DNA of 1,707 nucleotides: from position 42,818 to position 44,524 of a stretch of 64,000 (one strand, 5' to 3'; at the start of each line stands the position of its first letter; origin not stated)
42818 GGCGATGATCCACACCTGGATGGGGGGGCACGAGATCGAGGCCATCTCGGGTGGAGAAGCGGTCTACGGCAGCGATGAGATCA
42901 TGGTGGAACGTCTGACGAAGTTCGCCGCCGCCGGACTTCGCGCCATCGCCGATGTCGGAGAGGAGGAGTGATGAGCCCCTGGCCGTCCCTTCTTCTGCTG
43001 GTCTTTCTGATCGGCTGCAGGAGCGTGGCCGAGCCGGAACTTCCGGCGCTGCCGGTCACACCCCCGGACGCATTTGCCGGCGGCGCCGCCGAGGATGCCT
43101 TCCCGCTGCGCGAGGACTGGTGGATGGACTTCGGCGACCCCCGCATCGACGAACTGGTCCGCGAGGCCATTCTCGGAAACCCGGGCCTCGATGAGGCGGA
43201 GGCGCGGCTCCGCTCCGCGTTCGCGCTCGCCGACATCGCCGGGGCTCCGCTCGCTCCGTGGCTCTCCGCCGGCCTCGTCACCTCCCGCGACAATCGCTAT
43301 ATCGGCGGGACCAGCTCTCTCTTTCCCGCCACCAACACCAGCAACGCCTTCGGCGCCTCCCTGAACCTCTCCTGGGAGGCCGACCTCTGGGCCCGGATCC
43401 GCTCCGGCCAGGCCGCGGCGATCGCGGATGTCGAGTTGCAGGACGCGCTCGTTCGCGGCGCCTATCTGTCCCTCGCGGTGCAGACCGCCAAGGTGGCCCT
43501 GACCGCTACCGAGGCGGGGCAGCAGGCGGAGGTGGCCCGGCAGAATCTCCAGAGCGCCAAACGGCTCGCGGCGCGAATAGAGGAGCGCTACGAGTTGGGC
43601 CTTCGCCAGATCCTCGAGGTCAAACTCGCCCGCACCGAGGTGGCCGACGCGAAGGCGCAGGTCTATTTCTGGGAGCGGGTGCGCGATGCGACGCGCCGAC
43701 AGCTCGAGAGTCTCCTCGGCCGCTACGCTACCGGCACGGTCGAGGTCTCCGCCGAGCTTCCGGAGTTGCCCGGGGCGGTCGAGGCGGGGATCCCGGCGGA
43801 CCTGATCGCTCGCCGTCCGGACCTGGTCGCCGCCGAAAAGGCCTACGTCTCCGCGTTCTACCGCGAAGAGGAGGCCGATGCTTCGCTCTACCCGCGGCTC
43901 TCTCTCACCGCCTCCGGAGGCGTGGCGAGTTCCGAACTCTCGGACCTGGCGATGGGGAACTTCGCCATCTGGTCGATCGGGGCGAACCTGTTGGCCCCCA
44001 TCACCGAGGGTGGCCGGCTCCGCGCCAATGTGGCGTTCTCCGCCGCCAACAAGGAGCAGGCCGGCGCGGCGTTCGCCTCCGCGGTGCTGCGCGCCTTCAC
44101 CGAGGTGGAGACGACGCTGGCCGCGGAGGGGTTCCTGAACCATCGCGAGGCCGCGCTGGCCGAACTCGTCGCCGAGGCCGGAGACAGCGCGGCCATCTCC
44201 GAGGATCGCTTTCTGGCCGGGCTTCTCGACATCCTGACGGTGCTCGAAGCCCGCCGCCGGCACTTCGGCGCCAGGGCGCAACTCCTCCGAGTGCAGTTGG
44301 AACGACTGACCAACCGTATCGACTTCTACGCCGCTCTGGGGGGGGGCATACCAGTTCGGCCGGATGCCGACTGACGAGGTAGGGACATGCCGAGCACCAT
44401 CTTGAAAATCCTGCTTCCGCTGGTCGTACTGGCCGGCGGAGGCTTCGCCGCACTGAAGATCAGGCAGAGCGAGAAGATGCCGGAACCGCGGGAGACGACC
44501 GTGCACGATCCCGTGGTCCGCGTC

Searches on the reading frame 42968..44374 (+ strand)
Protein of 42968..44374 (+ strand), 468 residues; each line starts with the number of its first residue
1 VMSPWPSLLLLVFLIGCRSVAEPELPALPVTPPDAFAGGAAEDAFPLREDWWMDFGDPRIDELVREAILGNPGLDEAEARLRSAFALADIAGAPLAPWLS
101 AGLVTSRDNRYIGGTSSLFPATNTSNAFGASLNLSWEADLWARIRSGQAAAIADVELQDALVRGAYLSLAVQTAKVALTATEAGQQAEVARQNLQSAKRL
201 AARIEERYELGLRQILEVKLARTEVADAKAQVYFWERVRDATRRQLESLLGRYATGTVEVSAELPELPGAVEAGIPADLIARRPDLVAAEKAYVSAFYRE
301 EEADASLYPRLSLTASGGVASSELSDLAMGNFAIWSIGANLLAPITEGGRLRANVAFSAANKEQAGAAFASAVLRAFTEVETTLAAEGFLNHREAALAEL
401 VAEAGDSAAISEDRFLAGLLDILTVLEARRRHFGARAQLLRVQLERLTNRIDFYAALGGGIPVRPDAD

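Call 24: search_protein_families(library=pfam, proteins=[window:42968-44374:+])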
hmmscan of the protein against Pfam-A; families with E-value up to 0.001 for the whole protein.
window:42968-44374:+ (468 aa): 1 family
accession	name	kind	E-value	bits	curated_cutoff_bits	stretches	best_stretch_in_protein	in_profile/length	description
PF02321.23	OEP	-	3.4e-34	118.7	22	2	280-458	9-187/187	Outer membrane efflux protein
